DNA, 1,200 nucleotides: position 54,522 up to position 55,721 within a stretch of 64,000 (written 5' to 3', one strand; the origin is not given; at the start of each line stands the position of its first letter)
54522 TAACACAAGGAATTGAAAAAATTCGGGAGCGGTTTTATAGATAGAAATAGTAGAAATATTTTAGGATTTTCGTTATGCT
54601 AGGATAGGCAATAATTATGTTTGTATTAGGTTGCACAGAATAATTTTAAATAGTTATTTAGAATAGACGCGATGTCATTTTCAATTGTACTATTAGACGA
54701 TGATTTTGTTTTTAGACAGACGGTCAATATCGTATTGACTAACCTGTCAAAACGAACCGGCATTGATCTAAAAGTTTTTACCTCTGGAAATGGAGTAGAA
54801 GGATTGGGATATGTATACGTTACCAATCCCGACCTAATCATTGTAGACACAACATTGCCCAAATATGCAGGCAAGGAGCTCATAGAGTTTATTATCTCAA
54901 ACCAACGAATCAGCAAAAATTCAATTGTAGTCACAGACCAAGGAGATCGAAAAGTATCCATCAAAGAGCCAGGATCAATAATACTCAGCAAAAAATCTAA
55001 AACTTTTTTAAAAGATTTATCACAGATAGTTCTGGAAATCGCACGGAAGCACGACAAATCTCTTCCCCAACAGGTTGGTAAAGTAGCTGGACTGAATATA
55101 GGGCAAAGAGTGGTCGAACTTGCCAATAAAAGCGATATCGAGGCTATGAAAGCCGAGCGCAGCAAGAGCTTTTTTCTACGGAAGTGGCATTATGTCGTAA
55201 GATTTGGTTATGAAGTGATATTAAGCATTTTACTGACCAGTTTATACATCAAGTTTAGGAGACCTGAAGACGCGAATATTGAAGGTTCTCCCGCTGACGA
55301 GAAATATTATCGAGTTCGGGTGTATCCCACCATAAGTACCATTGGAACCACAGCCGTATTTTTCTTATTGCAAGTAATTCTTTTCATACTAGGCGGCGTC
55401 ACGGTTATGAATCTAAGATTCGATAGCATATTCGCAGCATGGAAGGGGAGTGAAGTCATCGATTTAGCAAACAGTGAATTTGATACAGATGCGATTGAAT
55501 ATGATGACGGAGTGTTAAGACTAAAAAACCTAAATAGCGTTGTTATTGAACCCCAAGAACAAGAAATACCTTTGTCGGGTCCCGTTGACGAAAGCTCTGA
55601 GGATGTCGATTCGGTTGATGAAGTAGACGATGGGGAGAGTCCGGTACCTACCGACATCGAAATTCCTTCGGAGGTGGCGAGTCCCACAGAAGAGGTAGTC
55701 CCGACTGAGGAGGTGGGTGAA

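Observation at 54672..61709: A 2345-aa giant surface protein begins with a CheY-like receiver-type domain on the cytoplasmic side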

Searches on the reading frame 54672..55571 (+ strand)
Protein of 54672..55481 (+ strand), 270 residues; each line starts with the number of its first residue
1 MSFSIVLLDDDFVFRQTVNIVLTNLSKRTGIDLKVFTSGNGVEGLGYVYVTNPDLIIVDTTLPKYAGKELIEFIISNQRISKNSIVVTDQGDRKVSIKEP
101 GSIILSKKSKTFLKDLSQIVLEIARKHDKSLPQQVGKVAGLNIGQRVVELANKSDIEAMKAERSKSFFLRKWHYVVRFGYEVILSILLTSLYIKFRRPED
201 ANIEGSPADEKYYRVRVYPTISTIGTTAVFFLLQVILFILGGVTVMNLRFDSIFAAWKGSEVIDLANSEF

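Call 11: find_homologous_proteins(query=window:54672-55481:+, max_evalue=0.001)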
Query window:54672-55481:+ (270 aa): 10 proteins with E <= 0.001 among 991 candidates.
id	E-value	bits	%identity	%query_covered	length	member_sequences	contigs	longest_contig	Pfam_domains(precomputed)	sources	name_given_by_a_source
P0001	1.8e-40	157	37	95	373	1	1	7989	PF00072.31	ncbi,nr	ncbi:response regulator, partial [Candidatus Dojkabacteria bacterium]|nr:response regulator [Candida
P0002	3.4e-38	150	36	98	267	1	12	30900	PF00072.31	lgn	-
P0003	3.1e-34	137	35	94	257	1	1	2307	PF00072.31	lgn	-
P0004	9.8e-32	129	33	99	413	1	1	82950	PF00072.31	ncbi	-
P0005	2.8e-30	124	36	82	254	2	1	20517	PF00072.31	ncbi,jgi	-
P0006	1.1e-29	122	34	93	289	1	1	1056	PF00072.31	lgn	-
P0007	5.8e-27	113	36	69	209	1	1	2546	PF00072.31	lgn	-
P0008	6.2e-23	100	30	94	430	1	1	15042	PF00072.31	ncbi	-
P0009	4.9e-20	90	38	60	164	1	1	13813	PF00072.31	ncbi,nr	ncbi:response regulator, partial [Candidatus Dojkabacteria bacterium]|nr:response regulator [Candida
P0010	3.4e-18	84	30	71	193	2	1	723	-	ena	-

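Call 14: find_encoding_contigs(protein=P0004, flank=10000, max_places=3)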
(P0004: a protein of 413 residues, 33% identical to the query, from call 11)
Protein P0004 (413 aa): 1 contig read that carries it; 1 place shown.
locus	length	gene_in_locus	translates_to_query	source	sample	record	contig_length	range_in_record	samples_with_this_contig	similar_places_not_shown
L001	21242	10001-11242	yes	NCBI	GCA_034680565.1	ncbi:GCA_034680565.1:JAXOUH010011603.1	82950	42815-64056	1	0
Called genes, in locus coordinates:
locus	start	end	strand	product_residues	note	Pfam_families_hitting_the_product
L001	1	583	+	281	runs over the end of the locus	-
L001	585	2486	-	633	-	-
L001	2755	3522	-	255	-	-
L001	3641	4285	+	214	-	PF01726:LexA_DNA_bind, PF00717:Peptidase_S24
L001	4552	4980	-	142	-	PF02600:DsbB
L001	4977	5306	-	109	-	-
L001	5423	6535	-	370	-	PF02618:YceG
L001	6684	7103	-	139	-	PF03652:RuvX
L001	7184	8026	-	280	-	PF01510:Amidase_2, PF06005:ZapB (faint), PF28175:T4SS_LegC2C7 (weak)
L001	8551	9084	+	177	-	PF00156:Pribosyltran (weak)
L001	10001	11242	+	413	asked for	PF00072:Response_reg (weak)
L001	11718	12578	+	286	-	PF02096:60KD_IMP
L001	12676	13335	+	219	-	PF01386:Ribosomal_L25p, PF14693:Ribosomal_TL5_C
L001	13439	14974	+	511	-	-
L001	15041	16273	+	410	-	PF00004:AAA, PF07724:AAA_2 (weak), PF22667:Lon_lid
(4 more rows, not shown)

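Call 15: find_encoding_contigs(protein=P0002, flank=10000, max_places=3)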
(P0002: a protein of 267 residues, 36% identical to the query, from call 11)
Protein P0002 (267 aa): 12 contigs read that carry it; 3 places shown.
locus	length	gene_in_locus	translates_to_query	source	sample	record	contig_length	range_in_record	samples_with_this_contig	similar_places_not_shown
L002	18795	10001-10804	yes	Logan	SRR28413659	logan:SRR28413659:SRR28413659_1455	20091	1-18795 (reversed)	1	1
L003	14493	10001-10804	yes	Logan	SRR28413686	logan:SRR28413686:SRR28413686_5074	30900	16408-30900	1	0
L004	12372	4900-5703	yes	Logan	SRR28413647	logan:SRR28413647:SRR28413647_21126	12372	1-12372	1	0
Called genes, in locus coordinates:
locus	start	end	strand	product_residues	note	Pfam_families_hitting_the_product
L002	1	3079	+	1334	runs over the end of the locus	PF13884:Peptidase_S74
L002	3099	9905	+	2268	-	PF07953:Toxin_R_bind_N (faint), PF10102:DUF2341, PF13385:Laminin_G_3, PF22925:TS_C (faint), PF00354:Pentaxin (faint), PF13385:Laminin_G_3, PF02210:Laminin_G_2 (weak), PF13385:Laminin_G_3, +2 more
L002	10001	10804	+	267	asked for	PF00072:Response_reg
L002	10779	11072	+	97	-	-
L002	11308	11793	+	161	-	PF10543:ORF6N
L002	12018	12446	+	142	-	PF02381:MraZ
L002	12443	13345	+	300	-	PF01795:Methyltransf_5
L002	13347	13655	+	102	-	-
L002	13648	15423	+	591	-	PF03717:PBP_dimer, PF00905:Transpeptidase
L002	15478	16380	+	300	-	PF17773:UPF0176_N, PF00581:Rhodanese, PF12368:Rhodanese_C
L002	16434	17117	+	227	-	-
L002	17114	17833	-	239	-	PF02353:CMAS, PF13489:Methyltransf_23, PF08241:Methyltransf_11, PF08242:Methyltransf_12, PF13649:Methyltransf_25, PF13847:Methyltransf_31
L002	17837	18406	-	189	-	PF04011:LemA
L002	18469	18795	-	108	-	?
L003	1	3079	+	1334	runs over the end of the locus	PF13884:Peptidase_S74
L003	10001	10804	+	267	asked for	PF00072:Response_reg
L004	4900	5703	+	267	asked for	PF00072:Response_reg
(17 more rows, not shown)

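Call 33: predict_structure(alignment_id=A1)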
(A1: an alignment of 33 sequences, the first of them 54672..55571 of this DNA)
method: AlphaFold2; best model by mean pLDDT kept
length: 300 residues; sequences in the alignment: 33
mean_pLDDT: 86.8   pTM: 0.74
mean pLDDT of the five models: 86.8, 86.4, 85.8, 84.7, 83.8
residues with pLDDT >= 90: 188; 70-90: 71; 50-70: 39; < 50: 2
segments of 3 or more residues with pLDDT < 50: none
pLDDT, mean of each block of 10 residues (from residue 1): 95 96 95 95 92 96 81 91 94 79 94 97 95 88 96 95 97 96 94 92 75 83 91 96 82 53 59 78 69 61
secondary structure, 60 per line:
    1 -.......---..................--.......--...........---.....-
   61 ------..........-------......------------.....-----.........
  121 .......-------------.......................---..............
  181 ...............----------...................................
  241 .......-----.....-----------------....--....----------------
elements in order: E2-8 H12-29 E32-38 H41-51 E55-59 H67-76 E84-89 E102-106 H112-127 H141-163 H167-195 H206-247 H253-257 E275-278 E281-284

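Call 36: fold_search(model_id=the predicted structure, library=pdb)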
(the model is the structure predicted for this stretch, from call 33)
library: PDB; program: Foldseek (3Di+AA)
matches with E <= 10: 1187; with E <= 0.001: 208
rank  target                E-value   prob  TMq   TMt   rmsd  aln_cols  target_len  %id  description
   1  1i3c_B                3.9e-06  1.00  0.34  0.66   4.5       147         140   22  RESPONSE REGULATOR FOR CYANOBACTERIAL PHYTOCHROME, RCP1 (released 2002-03-06)
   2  1k68_A                4.9e-06  1.00  0.34  0.65   4.3       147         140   24  Crystal Structure of the Phosphorylated Cyanobacterial Phytochrome Response Regulator RcpA (released 2003-12-16)
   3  6xvu_C                5.8e-06  1.00  0.37  0.74   4.3       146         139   18  Bacteriophytochrome response regulator from Deinococcus radiodurans (released 2021-06-30)
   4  6xvu_D                8.2e-06  1.00  0.34  0.65   6.3       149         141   17  Bacteriophytochrome response regulator from Deinococcus radiodurans (released 2021-06-30)
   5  6xvu_A                1.2e-05  1.00  0.35  0.69   4.9       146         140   18  Bacteriophytochrome response regulator from Deinococcus radiodurans (released 2021-06-30)
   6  1jlk_B                1.2e-05  1.00  0.33  0.66   4.4       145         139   23  Crystal structure of the Mn(2+)-bound form of response regulator Rcp1 (released 2002-03-13)
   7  1jlk_A                1.3e-05  1.00  0.34  0.65   4.4       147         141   22  Crystal structure of the Mn(2+)-bound form of response regulator Rcp1 (released 2002-03-13)
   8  8tef_C                1.7e-05  1.00  0.32  0.20  18.5       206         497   14  PorX primitive monoclinic crystal form (released 2024-04-17)
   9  1i3c_A                1.8e-05  1.00  0.34  0.66   6.4       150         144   22  RESPONSE REGULATOR FOR CYANOBACTERIAL PHYTOCHROME, RCP1 (released 2002-03-06)
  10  8fk2_A                1.9e-05  1.00  0.33  0.73   3.2       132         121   22  The N-terminal VicR from Streptococcus mutans (released 2023-10-25)
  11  8p6f_B                2.3e-05  1.00  0.33  0.20  18.6       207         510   15  Crystal structure of PorX-Fj (released 2024-04-03)
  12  9dvt_R                2.5e-05  1.00  0.36  0.45   2.7       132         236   21  Cryo-EM structure of RpaA bound to PkaiBC DNA and the CTD of the alpha subunit of RNAP from the cyanobacterium Synecho (released 2025-10-15)
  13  6ifh                  2.8e-05  1.00  0.35  0.83   2.3       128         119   24  Unphosphorylated Spo0F from Paenisporosarcina sp. TG-14 (released 2019-01-16)
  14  9dvt_S                2.9e-05  1.00  0.36  0.46   2.6       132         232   21  Cryo-EM structure of RpaA bound to PkaiBC DNA and the CTD of the alpha subunit of RNAP from the cyanobacterium Synecho (released 2025-10-15)
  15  3cfy                  2.9e-05  1.00  0.34  0.73   3.2       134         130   19  Crystal structure of signal receiver domain of putative Luxo repressor protein from Vibrio parahaemolyticus (released 2008-03-18)
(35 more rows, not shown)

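Call 40: find_related_loci(query=A1, collection=genome_contigs, flank=10000)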
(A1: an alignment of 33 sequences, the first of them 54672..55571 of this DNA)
Query A1 (300 aa) in genome_contigs; peptide patterns used: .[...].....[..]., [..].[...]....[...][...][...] (x = any residue, [..] = any of these).
90 stretches matched a pattern; 43 encode a relative of the query (tblastn E <= 1e-3); 41 distinct loci.
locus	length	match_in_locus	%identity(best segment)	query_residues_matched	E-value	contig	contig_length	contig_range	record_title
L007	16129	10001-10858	35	5-298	2e-48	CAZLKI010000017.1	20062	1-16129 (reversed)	MAG TPA_asm: uncultured Synechococcus sp. isolate SRP128246_co1_419 genome assembly, contig: NODE_5539_length_20062_cov_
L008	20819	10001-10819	36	5-285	2e-44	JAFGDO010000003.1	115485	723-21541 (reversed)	MAG: Candidatus Dojkabacteria bacterium isolate Zod_Metabat.1179 k87_1067188, whole genome shotgun sequence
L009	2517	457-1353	32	4-284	3e-42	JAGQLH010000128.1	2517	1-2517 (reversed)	MAG: Candidatus Dojkabacteria bacterium isolate HKST-UBA11 NODE_128_length_2517_cov_2.741393, whole genome shotgun seque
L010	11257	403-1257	32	5-291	6e-40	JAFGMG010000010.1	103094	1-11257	MAG: Candidatus Dojkabacteria bacterium isolate Zod_Metabat.46 k87_6102734, whole genome shotgun sequence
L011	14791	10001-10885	33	3-290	1e-38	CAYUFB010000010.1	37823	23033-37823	MAG TPA_asm: uncultured Candidatus Saccharibacteria bacterium isolate SRP167436_co1_363 genome assembly, contig: NODE_14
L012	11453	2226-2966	33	2-248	2e-38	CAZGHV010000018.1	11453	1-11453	MAG TPA_asm: uncultured Candidatus Saccharibacteria bacterium isolate binchicken_co58_79 genome assembly, contig: NODE_4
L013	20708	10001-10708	34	1-239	6e-38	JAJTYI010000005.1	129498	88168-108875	MAG: bacterium isolate DTUPAT2 5-Genome5, whole genome shotgun sequence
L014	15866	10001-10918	33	6-296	2e-37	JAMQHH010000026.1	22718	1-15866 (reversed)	MAG: Candidatus Dojkabacteria bacterium isolate PAT1 H2_k97_498526, whole genome shotgun sequence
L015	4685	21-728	33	1-239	5e-37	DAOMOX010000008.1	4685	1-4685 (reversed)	MAG TPA_asm: Candidatus Dojkabacteria bacterium isolate AMR_MDS_5875 NODE_6906_length_4685_cov_24.304968, whole genome s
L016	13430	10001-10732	34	5-248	3e-37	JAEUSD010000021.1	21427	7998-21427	MAG: Candidatus Doudnabacteria bacterium isolate new MAG-294 NODE_21_length_21427_cov_4.735972, whole genome shotgun seq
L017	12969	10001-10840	36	5-284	3e-37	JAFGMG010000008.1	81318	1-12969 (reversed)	MAG: Candidatus Dojkabacteria bacterium isolate Zod_Metabat.46 k87_3853317, whole genome shotgun sequence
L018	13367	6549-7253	34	1-238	1e-36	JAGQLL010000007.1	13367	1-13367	MAG: Candidatus Dojkabacteria bacterium isolate HKST-UBA15 2011-04-20_1_(paired)_contig_108786, whole genome shotgun seq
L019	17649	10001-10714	33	4-247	6e-35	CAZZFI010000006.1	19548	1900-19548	MAG TPA_asm: uncultured Candidatus Saccharibacteria bacterium isolate SRP193661_co1_149 genome assembly, contig: NODE_28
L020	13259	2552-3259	33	1-239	1e-34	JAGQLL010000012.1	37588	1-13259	MAG: Candidatus Dojkabacteria bacterium isolate HKST-UBA15 2011-04-20_1_(paired)_contig_175053, whole genome shotgun seq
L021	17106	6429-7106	36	4-224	6e-34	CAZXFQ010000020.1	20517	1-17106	MAG TPA_asm: uncultured Candidatus Saccharibacteria bacterium isolate SRP128246_co1_381 genome assembly, contig: NODE_53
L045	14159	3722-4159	30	5-154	4e-17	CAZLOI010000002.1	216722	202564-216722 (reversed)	MAG TPA_asm: uncultured Candidatus Saccharibacteria bacterium isolate binchicken_co179_42 genome assembly, contig: NODE_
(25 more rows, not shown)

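Call 44: search_protein_families(library=pfam, proteins=[L045:7020-8138:-, L045:8101-8850:-, L045:3698-4258:+], max_evalue=0.01)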
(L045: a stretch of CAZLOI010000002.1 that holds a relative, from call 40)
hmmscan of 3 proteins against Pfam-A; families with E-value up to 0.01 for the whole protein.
L045:7020-8138:- (373 aa): 4 families
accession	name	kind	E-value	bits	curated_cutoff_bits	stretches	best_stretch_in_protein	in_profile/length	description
PF02518.31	HATPase_c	-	6.2e-30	104.3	26.4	1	270-372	2-107/111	Histidine kinase-, DNA gyrase B-, and HSP90-like ATPase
PF00512.31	HisKA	-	3e-10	40.5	26.9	1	165-228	2-66/66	His Kinase A (phospho-acceptor) domain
PF13589.12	HATPase_c_3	-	0.00072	20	25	1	277-343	6-78/137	Histidine kinase-, DNA gyrase B-, and HSP90-like ATPase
PF00672.30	HAMP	-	0.002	18.9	25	1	109-159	2-52/53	HAMP domain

L045:8101-8850:- (250 aa): 2 families
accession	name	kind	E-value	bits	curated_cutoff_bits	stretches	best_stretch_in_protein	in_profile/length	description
PF00072.30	Response_reg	-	4.5e-28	98.1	30.2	1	26-134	1-110/111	Response regulator receiver domain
PF00486.34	Trans_reg_C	-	1.7e-22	79.7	26.2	1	168-246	1-77/77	Transcriptional regulatory protein, C terminal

L045:3698-4258:+ (187 aa): 1 family
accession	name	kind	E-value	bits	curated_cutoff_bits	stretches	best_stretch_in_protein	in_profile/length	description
PF00072.30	Response_reg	-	5.8e-10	39.8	30.2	1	9-89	1-77/111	Response regulator receiver domain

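Call 50: search_protein_representatives(alignment_id=A1)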
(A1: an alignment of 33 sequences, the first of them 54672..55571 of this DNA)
Query: 33 sequences, 301 profile positions. Proteins with E-value up to 0.001 (for the whole library): 12649; up to 1e-10: 399; up to 1e-30: 185. The best 150 are listed.
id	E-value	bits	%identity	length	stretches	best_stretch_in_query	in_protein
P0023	6.1e-105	367.2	-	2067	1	3-296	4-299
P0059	1.9e-100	352.4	-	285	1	1-291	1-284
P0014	2.2e-98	345.7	-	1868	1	3-298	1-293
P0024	6.2e-98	344.2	-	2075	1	3-295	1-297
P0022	3.0e-96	338.7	-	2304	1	3-296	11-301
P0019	1.9e-95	336.0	-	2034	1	3-298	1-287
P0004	1.4e-89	316.8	-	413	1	3-296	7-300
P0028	2.6e-89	315.9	-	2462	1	3-294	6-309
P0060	7.3e-89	314.4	-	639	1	3-296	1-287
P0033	1.1e-88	313.8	-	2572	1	3-296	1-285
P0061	4.2e-88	311.9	-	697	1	3-296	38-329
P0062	4.8e-88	311.7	-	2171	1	1-297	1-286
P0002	6.0e-88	311.4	-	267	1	3-268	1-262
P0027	1.5e-87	310.1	-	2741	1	3-300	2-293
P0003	5.9e-87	308.2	-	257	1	3-254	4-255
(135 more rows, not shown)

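Call 56: find_homologous_proteins(query=L045:7020-8138:-, max_evalue=1e-10)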
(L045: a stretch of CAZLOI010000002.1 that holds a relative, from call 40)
Query L045:7020-8138:- (373 aa): 7852 proteins with E <= 1e-10 among 8000 candidates; the best 120 are listed.
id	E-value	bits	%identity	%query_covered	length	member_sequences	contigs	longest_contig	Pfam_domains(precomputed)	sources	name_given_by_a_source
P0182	4.0e-225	764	100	98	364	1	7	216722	PF02518.32,PF00512.32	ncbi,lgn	-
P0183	4.2e-154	531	67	97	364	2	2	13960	PF02518.32,PF00512.32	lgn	-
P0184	2.4e-112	394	51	97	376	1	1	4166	PF02518.32,PF00512.32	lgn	-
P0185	4.1e-110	386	51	96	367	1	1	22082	PF02518.32,PF00512.32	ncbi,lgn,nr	ncbi:HAMP domain-containing histidine kinase [Candidatus Dojkabacteria bacterium]|nr:HAMP domain-con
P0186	5.4e-109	383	49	97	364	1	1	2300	PF02518.32,PF00512.32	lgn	-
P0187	8.7e-109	382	52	97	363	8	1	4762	PF02518.32,PF00512.32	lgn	-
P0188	4.0e-107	377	50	95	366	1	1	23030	PF02518.32,PF00512.32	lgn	-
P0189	9.4e-96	339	46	97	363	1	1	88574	PF00672.31,PF02518.32,PF00512.32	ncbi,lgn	-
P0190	1.1e-95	339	46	96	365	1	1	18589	PF02518.32,PF00512.32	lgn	-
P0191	1.0e-93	333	45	96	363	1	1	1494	PF00672.31,PF02518.32,PF00512.32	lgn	-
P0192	4.9e-92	327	47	96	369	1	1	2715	PF02518.32,PF00512.32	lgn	-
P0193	1.1e-91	326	44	97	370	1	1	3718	PF00672.31,PF02518.32,PF00512.32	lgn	-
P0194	2.0e-91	325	43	97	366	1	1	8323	PF00672.31,PF02518.32,PF00512.32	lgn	-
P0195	3.1e-90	321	45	97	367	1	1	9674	PF00672.31,PF02518.32,PF00512.32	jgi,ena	-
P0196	4.0e-89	317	43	97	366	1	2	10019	PF00672.31,PF02518.32,PF00512.32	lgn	-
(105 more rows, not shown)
